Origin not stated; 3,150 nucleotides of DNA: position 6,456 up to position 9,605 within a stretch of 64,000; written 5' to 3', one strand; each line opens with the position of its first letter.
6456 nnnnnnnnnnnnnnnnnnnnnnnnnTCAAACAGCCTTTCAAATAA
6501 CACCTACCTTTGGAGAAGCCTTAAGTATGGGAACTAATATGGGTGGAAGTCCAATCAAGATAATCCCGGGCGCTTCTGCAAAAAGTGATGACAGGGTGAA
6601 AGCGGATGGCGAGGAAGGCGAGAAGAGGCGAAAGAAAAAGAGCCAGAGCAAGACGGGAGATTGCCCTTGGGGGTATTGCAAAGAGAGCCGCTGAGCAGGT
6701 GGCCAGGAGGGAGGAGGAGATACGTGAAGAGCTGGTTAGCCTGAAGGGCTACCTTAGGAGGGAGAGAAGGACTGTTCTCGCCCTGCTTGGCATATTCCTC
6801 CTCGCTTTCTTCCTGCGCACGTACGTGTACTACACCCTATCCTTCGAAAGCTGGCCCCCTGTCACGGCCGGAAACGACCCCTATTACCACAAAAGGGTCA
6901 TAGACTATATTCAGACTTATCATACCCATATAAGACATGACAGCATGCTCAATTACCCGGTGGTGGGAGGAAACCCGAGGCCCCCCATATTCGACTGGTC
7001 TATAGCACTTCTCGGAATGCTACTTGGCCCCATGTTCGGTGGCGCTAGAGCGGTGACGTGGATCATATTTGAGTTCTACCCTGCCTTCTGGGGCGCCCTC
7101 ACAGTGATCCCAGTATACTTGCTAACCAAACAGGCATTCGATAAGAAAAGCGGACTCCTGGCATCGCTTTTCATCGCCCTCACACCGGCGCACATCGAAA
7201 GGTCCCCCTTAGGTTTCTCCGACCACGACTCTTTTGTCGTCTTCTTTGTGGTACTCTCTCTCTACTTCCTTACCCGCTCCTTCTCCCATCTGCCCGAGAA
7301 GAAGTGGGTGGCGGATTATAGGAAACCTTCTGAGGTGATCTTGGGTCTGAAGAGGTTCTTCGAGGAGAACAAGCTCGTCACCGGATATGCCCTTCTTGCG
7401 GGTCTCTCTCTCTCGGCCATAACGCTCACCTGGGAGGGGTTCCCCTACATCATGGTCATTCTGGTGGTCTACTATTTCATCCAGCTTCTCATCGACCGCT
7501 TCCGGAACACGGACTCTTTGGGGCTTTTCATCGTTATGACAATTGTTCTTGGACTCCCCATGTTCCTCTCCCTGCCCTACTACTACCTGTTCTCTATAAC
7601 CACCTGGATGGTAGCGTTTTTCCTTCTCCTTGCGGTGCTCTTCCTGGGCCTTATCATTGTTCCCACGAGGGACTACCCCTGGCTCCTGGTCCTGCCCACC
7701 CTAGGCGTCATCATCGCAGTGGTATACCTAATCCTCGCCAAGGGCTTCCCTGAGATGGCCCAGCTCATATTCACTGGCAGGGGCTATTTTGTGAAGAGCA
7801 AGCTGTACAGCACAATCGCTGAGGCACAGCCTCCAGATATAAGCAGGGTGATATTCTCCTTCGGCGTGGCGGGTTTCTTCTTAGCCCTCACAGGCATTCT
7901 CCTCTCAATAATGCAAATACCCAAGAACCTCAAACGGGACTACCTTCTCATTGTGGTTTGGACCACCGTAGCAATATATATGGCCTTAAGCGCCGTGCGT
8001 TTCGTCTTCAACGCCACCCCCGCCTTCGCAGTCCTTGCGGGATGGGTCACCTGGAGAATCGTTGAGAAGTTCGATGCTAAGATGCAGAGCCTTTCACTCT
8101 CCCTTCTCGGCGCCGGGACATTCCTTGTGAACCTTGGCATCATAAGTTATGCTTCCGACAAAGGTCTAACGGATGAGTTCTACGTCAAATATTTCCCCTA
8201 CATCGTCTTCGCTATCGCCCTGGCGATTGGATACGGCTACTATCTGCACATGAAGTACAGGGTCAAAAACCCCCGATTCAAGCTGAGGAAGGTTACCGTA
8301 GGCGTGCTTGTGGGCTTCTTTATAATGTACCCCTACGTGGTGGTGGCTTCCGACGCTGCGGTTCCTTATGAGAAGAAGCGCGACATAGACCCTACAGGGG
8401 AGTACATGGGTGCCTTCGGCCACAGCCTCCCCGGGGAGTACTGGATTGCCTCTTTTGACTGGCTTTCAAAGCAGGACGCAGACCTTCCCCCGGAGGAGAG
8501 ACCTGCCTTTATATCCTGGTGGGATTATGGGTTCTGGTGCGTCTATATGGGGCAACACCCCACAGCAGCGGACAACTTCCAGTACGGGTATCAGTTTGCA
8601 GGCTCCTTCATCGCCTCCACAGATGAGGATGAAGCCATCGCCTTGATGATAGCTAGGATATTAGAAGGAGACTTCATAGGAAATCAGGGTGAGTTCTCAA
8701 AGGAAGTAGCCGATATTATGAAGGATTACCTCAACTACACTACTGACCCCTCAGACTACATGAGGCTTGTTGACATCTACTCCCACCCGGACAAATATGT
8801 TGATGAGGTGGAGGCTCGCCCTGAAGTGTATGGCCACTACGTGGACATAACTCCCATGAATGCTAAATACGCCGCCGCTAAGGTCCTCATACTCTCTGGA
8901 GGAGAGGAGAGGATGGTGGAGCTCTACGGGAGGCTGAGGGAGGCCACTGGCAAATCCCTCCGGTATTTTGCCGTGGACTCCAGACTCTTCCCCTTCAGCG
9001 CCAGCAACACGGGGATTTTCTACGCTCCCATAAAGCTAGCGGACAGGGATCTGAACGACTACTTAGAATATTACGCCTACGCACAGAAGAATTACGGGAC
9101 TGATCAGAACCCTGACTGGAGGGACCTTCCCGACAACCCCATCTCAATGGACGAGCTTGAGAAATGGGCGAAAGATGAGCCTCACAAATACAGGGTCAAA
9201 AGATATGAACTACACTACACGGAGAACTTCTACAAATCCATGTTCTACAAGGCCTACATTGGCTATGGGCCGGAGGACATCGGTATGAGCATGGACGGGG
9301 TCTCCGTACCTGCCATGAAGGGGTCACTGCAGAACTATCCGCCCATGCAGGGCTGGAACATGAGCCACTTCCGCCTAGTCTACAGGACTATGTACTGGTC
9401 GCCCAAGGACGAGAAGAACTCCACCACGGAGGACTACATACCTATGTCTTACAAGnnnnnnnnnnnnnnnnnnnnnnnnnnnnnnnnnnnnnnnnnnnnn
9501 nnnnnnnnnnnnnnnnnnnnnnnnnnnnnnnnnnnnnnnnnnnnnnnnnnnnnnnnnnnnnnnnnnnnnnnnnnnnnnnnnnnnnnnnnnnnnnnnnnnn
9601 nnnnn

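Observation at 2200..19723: Surface-glycosylation island: PQQ-propeller/PKD protein, giant AglB and BNR-propeller protein, all C-terminally TM-anchored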

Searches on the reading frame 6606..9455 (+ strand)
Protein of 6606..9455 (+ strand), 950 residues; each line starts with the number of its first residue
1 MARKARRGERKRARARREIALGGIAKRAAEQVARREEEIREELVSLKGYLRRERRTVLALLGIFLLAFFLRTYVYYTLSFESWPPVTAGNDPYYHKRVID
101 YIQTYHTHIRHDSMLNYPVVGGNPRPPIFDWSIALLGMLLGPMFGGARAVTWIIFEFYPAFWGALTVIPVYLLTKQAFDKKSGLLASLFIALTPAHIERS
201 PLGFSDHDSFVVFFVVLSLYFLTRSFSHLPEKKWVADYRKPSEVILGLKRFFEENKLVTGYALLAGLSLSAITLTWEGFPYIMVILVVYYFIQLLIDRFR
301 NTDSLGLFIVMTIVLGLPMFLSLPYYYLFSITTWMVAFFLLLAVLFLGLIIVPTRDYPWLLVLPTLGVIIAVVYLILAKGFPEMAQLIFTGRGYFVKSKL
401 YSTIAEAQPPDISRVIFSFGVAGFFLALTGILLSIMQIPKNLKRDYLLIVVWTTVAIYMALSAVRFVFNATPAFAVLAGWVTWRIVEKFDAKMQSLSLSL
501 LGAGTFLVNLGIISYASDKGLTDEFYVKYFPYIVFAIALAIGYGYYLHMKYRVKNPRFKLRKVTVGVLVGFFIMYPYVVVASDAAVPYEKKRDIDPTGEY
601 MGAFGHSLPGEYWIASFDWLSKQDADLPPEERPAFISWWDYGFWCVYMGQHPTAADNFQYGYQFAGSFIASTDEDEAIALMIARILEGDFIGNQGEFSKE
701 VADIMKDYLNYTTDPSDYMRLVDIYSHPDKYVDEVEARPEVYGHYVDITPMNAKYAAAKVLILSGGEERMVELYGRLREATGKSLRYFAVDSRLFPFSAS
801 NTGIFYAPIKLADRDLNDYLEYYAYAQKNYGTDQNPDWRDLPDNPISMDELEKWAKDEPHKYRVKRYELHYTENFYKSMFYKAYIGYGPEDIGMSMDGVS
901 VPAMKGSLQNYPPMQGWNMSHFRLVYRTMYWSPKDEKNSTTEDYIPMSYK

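Call 22: search_solved_structures(query=window:6606-9455:+, max_evalue=0.001, show_alignments=1)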
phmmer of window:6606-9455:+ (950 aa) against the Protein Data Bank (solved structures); distinct sequences matched with E-value up to 0.001: 10.
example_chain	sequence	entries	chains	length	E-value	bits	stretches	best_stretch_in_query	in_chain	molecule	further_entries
3waj_A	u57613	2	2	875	1.2e-13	53.3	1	79-475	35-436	Transmembrane oligosaccharyl transferase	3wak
5gmy_A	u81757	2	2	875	1.7e-13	52.8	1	79-474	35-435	Transmembrane oligosaccharyl transferase, putative | Dolichyl-phosphooligosaccharide-protein glycotransferase 3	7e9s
3vgp_A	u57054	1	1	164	1.8e-09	39.5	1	611-683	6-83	Transmembrane oligosaccharyl transferase, putative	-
3vu0_A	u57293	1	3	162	2e-07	32.8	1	626-684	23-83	Putative uncharacterized protein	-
6ftj_5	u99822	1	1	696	1.2e-06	30.1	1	54-224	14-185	Dolichyl-diphosphooligosaccharide--protein glycosyltransferase subunit STT3A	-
6ftg_5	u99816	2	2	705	1.3e-06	30.1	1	54-224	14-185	Dolichyl-diphosphooligosaccharide--protein glycosyltransferase subunit STT3A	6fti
6s7o_A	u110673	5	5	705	1.3e-06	30.1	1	54-223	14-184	Dolichyl-diphosphooligosaccharide--protein glycosyltransferase subunit STT3A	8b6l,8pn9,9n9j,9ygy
6s7t_A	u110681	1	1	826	6.7e-06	27.7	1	155-225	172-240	Dolichyl-diphosphooligosaccharide--protein glycosyltransferase subunit STT3B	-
8i9p_Lh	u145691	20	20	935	0.00021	22.7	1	158-223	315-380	dolichyl-diphosphooligosaccharide--protein glycotransferase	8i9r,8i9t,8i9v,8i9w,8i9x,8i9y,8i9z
6c26_A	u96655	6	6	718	0.00048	21.5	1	69-222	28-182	Dolichyl-diphosphooligosaccharide--protein glycosyltransferase subunit STT3 | Dolichyl-diphosphooligosaccharide--protein glycotransferase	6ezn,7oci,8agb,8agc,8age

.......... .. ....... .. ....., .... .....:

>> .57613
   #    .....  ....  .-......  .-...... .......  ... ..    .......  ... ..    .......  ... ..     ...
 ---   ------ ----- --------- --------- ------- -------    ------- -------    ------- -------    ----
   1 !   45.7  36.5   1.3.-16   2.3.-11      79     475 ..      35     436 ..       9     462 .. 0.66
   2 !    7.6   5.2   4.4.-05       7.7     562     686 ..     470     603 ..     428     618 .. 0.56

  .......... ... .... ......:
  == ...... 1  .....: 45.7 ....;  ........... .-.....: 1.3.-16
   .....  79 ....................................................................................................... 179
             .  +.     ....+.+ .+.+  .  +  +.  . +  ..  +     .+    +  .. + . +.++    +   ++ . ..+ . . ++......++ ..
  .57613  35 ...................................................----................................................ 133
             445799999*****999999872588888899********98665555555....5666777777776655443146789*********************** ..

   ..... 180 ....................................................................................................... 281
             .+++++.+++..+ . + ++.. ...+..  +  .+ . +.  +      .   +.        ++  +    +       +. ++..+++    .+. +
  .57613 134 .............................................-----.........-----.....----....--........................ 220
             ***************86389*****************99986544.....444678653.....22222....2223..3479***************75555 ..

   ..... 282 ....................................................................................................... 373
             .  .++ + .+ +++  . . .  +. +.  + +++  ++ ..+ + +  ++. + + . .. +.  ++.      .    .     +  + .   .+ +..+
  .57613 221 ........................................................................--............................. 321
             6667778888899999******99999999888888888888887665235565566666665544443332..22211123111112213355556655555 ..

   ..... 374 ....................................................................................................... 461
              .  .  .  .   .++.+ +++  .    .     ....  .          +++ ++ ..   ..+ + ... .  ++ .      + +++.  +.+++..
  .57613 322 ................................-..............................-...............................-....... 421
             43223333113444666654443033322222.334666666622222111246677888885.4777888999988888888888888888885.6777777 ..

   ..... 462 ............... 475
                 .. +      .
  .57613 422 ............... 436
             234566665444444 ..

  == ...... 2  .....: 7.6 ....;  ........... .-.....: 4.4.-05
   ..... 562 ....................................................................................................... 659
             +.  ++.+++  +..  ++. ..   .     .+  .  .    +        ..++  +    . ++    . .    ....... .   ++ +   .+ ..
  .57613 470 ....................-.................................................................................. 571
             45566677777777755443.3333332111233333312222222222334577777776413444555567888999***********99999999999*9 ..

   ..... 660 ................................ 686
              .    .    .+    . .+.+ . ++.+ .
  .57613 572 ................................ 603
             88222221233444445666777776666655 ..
